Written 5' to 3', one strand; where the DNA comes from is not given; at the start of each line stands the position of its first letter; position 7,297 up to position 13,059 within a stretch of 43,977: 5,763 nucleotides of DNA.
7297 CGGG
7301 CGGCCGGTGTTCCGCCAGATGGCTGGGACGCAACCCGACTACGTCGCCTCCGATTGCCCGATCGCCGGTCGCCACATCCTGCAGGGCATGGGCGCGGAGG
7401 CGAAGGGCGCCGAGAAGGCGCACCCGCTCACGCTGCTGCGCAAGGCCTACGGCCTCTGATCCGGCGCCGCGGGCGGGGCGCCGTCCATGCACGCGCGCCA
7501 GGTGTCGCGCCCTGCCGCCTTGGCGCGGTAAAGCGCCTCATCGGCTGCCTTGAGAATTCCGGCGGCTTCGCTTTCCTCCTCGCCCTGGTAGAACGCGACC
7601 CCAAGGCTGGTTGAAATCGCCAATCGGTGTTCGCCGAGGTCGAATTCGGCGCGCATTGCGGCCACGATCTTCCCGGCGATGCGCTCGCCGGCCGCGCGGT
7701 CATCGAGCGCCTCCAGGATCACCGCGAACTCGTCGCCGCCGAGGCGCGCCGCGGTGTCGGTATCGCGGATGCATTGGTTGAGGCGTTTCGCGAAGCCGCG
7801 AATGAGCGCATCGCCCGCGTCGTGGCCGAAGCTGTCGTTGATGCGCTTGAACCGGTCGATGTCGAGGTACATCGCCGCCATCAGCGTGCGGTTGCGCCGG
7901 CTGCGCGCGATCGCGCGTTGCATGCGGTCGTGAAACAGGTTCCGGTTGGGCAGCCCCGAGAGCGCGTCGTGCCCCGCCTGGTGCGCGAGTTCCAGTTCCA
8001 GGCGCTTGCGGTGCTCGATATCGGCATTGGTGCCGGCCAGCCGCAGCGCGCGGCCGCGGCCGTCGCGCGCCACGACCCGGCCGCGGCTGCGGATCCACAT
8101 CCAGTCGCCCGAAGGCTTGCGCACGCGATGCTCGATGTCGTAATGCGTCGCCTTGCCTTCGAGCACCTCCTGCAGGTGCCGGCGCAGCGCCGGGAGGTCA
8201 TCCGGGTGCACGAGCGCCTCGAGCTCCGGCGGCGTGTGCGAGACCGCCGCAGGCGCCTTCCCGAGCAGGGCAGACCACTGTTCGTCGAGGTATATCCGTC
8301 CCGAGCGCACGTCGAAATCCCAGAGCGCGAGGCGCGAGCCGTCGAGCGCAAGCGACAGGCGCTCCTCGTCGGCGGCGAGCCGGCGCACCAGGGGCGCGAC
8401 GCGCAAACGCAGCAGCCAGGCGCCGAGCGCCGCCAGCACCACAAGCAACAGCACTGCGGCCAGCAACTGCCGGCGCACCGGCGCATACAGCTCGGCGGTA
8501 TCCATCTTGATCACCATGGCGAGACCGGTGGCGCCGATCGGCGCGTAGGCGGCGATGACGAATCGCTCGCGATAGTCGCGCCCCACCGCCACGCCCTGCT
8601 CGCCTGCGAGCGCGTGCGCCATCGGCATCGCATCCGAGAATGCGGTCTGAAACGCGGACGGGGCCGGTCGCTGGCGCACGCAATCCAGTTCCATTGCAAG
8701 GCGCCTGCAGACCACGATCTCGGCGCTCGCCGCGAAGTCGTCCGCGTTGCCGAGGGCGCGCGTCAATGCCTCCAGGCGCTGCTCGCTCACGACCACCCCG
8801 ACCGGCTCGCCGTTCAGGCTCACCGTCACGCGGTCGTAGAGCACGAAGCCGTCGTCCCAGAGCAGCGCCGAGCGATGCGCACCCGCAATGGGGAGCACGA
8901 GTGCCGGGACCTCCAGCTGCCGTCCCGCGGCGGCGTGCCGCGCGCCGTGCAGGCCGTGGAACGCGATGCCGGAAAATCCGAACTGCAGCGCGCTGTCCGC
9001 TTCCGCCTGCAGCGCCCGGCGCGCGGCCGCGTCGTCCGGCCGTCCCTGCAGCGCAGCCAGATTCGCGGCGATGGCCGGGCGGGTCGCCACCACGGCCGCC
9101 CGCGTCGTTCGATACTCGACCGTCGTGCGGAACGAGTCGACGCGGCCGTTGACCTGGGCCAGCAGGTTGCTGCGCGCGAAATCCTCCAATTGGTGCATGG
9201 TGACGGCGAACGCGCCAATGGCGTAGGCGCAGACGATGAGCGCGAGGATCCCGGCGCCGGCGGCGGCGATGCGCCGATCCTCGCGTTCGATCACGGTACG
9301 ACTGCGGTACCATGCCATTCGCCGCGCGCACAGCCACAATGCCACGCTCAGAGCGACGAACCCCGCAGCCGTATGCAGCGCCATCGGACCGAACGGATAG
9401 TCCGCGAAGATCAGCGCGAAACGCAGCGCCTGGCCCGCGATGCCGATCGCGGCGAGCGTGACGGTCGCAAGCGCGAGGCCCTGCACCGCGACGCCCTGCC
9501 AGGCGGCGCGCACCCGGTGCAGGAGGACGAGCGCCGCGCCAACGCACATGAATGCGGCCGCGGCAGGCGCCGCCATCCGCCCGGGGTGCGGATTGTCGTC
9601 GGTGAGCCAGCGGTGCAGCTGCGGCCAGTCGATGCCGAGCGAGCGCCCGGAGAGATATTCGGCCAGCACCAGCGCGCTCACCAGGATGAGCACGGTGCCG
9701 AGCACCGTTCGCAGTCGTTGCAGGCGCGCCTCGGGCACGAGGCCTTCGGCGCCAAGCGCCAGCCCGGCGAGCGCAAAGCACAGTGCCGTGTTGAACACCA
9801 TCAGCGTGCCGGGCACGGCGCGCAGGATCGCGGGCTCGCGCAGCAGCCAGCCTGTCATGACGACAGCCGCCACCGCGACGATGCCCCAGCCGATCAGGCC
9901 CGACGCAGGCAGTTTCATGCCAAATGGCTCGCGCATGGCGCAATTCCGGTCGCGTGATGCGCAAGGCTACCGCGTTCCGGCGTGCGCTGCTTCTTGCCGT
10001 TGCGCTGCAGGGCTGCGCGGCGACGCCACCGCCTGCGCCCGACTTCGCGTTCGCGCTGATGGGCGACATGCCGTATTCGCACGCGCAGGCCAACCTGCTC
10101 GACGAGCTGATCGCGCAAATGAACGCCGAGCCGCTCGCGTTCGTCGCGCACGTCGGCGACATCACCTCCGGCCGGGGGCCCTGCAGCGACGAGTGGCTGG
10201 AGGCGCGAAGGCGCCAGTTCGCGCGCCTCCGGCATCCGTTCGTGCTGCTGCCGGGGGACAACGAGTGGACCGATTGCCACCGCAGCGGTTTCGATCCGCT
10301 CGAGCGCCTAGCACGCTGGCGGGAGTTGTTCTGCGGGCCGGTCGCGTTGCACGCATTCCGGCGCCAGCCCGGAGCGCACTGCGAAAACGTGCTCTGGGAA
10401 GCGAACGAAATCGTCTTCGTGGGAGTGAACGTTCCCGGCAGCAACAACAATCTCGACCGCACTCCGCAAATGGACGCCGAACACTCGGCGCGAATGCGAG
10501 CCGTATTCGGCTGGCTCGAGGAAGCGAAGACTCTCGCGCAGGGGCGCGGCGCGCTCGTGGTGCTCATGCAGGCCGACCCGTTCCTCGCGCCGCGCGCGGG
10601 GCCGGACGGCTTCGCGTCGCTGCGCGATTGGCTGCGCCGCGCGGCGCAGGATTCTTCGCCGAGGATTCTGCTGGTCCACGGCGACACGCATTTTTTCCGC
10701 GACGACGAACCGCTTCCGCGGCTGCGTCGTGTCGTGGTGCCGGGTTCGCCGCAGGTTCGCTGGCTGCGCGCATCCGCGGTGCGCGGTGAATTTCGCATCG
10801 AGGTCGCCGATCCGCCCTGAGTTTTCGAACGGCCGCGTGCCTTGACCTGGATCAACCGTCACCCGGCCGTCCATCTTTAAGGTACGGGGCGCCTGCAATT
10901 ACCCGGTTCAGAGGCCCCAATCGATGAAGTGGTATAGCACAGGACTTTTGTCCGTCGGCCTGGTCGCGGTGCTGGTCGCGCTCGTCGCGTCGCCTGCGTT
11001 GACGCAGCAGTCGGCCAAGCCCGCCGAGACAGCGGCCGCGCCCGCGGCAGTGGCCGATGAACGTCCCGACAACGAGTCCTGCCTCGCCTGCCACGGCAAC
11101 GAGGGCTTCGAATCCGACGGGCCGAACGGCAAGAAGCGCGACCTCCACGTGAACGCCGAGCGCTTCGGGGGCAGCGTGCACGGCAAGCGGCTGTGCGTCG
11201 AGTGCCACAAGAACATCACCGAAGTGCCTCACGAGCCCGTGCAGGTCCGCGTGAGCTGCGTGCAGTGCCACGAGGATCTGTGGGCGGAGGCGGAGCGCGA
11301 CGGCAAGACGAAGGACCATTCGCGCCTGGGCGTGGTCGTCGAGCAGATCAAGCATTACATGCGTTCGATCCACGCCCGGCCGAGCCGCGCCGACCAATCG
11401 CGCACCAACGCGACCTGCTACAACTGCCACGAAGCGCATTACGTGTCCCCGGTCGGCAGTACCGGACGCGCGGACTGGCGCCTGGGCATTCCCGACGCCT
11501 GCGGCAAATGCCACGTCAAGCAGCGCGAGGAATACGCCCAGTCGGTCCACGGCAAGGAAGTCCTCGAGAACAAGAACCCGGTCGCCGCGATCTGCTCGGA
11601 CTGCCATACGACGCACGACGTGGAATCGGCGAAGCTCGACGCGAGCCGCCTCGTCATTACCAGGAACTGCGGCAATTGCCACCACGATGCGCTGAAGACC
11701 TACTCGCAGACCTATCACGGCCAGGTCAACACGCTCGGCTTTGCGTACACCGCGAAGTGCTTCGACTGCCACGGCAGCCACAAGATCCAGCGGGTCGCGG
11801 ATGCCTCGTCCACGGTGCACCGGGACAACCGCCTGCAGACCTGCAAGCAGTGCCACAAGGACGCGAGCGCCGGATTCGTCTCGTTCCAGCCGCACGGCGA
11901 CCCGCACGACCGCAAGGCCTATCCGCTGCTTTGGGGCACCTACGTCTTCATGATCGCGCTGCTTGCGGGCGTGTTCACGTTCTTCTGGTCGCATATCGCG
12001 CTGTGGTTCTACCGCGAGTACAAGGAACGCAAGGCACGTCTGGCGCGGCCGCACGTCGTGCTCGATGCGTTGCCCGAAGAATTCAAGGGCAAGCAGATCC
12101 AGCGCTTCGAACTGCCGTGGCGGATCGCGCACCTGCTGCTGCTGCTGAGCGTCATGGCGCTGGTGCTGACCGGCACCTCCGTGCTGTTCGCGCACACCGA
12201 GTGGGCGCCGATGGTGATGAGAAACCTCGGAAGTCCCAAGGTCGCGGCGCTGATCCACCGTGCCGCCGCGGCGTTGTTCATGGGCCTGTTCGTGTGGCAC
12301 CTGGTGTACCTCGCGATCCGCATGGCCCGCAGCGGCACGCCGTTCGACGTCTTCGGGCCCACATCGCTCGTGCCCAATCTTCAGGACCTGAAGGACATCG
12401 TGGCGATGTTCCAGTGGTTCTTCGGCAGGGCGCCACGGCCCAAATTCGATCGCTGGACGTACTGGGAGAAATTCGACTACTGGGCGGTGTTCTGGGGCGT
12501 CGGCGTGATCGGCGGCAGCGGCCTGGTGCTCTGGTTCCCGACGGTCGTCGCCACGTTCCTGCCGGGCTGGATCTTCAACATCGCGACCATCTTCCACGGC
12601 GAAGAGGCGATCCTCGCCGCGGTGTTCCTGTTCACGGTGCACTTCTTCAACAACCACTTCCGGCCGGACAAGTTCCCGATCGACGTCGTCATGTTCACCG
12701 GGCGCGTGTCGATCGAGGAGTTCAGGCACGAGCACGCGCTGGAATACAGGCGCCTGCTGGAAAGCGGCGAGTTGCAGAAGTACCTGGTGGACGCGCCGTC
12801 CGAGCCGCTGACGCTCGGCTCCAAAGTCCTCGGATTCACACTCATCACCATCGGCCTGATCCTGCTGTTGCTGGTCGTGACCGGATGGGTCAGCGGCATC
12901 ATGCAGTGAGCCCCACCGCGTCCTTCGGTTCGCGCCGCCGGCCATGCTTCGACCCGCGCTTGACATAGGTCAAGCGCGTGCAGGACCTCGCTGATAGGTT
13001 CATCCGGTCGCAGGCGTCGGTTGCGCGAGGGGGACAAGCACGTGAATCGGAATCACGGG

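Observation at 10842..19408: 24-haem, seven-gene quinol-linked electron-transfer cluster with no recognisable catalytic (substrate-converting) subunit or outer-membrane component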

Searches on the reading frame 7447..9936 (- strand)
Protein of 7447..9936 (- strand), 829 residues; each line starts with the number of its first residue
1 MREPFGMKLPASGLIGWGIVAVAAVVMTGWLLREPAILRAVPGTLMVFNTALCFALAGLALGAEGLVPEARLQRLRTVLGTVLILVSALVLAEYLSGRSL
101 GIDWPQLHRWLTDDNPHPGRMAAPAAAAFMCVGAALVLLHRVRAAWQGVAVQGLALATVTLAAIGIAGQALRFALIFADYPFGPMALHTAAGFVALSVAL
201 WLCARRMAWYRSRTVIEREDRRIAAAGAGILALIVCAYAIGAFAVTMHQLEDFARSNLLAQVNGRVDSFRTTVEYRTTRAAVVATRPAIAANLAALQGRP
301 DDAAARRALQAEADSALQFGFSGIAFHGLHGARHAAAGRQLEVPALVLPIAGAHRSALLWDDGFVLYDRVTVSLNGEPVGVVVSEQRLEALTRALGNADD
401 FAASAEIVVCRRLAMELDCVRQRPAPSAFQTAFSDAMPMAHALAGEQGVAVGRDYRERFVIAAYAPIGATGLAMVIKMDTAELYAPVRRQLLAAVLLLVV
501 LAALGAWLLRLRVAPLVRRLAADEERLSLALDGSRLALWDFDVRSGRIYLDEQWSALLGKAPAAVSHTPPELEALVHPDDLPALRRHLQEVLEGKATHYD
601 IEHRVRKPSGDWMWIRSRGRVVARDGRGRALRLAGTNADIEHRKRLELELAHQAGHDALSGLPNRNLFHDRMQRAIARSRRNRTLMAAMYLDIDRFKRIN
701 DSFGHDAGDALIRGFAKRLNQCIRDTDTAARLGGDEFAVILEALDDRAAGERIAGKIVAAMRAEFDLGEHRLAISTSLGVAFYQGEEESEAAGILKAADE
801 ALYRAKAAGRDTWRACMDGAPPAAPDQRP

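Call 8: search_protein_families(library=pfam, proteins=[window:7447-9936:-], max_evalue=0.0001)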
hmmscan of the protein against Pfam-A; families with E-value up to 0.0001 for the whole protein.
window:7447-9936:- (829 aa): 2 families
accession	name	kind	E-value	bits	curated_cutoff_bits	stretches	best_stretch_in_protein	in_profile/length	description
PF00990.26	GGDEF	-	2.5e-46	157.8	23.8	1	655-811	2-160/161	Diguanylate cyclase, GGDEF domain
PF08447.18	PAS_3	-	3.4e-20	72.5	25.6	1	548-637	2-89/89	PAS fold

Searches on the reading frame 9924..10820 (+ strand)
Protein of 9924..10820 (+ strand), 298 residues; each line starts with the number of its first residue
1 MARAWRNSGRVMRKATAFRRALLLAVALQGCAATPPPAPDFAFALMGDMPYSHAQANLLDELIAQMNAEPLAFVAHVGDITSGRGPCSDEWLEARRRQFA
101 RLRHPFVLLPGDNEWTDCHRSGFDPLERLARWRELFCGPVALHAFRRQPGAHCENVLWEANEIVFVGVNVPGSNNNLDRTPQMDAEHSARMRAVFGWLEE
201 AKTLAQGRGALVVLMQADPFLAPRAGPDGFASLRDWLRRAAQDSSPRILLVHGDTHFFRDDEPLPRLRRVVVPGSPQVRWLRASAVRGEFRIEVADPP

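Call 8: search_protein_families(library=pfam, proteins=[window:9924-10820:+], max_evalue=0.0001)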
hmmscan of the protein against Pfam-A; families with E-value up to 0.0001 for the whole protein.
window:9924-10820:+ (298 aa): 1 family
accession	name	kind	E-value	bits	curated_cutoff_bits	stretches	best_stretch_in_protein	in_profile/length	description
PF00149.33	Metallophos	-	2.3e-05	25.3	21.5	0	44-234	4-172/191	Calcineurin-like phosphoesterase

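Call 66: search_protein_families(library=pfam, proteins=[window:9957-10820:+], max_evalue=1)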
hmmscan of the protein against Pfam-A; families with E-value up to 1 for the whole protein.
window:9957-10820:+ (287 aa): 4 families
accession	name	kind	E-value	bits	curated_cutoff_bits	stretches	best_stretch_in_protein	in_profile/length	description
PF00149.33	Metallophos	-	2e-05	25.5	21.5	1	33-121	4-80/191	Calcineurin-like phosphoesterase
PF07521.17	RMMBL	-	0.015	15.7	21.6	0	220-244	21-42/63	Zn-dependent metallo-hydrolase RNA specificity domain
PF25220.1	Sororin_C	-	0.024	15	27.4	1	47-58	1-12/24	Sororin C-terminal region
PF15566.12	Imm32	-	0.25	11.7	27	1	213-235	5-27/54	Immunity protein 32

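Call 94: search_protein_families(library=ncbifam, proteins=[window:9957-10820:+], max_evalue=0.00001)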
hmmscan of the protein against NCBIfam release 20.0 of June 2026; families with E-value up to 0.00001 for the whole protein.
window:9957-10820:+ (287 aa): 0 families

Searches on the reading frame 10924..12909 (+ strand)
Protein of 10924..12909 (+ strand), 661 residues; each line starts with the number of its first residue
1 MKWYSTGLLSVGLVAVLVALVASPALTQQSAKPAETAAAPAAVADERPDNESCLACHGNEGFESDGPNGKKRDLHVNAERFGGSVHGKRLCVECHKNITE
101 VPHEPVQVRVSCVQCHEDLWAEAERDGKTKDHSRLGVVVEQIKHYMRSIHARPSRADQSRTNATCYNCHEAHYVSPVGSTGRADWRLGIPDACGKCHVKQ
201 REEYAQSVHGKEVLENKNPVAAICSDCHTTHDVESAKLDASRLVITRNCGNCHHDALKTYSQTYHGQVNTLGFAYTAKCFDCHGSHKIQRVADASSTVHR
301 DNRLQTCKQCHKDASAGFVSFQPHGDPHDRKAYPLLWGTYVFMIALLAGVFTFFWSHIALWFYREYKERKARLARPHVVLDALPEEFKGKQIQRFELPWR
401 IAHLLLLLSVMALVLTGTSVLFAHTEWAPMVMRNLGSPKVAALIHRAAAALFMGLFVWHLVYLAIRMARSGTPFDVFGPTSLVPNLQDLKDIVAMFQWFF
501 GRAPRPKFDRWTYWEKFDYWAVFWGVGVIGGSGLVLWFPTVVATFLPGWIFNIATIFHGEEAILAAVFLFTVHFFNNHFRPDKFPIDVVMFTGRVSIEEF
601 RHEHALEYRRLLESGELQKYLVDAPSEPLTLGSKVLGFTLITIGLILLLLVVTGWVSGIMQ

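Call 4: search_protein_families(library=pfam, proteins=[window:10924-12909:+], max_evalue=0.01)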
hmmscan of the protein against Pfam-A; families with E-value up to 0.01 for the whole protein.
window:10924-12909:+ (661 aa): 5 families
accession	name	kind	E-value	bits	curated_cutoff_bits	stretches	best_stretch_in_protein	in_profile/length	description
PF14522.11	Cytochrome_C7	-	1.1e-09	38.4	24.8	1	50-117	13-67/67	Cytochrome c7 and related cytochrome c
PF09699.15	Paired_CXXCH_1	-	1.8e-09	37.5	20.6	0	277-314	7-39/41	Doubled CXXCH motif (Paired_CXXCH_1)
PF22113.1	Mtrc-MtrF_II-IV_dom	-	2.4e-08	34.1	30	1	90-265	8-175/176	Outer membrane cytochrome MtrC/MtrF-like, domains II/IV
PF14537.11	Cytochrom_c3_2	-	6.2e-08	33.4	25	0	224-312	9-79/79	Cytochrome c3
PF01292.26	Ni_hydr_CYTB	-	1.8e-07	31.5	30.1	1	394-574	1-159/179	Prokaryotic cytochrome b561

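Call 6: search_protein_families(library=ncbifam, proteins=[window:10924-12909:+], max_evalue=0.001)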
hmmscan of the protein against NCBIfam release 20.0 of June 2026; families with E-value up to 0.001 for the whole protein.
window:10924-12909:+ (661 aa): 4 families
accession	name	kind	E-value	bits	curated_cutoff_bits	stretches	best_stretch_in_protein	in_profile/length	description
TIGR01583.1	formate-DH-gamm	equivalog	2.9e-07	30.7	115.85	1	391-611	1-201/204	formate dehydrogenase subunit gamma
NF041028.1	decahem_GSU2203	exception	1.4e-06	27.7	325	0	49-232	66-233/317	GSU2203 family decaheme c-type cytochrome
NF007924.0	PRK10639.1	equivalog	7.6e-05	22.5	341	0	389-458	4-70/211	formate dehydrogenase cytochrome b556 subunit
NF008659.0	PRK11659.1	equivalog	0.00012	21.9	184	0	17-172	15-120/188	cytochrome c nitrite reductase pentaheme subunit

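Call 17: search_solved_structures(query=window:10924-12909:+, max_evalue=0.01)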
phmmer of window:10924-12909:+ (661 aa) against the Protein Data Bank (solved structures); distinct sequences matched with E-value up to 0.01: 8.
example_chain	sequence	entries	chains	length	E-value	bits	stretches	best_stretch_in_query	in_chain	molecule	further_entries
8qc9_A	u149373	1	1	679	0.00012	23.5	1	76-246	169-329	Extracellular iron oxide respiratory system surface decaheme cytochrome c component MtrC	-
8qbz_A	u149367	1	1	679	0.00013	23.4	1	76-246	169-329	Extracellular iron oxide respiratory system surface decaheme cytochrome c component MtrC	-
7o7g_A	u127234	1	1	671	0.00015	23.2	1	76-246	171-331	Extracellular iron oxide respiratory system surface decaheme cytochrome c component MtrC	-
7qth_A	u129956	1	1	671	0.00015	23.2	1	76-246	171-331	Extracellular iron oxide respiratory system surface decaheme cytochrome c component MtrC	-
8qbq_A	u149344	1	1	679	0.00015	23.1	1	76-246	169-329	Extracellular iron oxide respiratory system surface decaheme cytochrome c component MtrC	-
4lm8_A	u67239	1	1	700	0.00016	23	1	76-246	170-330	Extracellular iron oxide respiratory system surface decaheme cytochrome c component MtrC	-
9eov_A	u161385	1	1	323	0.00067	21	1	76-237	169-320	Extracellular iron oxide respiratory system surface decaheme cytochrome c component MtrC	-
28pb_A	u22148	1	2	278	0.002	19.4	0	51-120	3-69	Cytochrome c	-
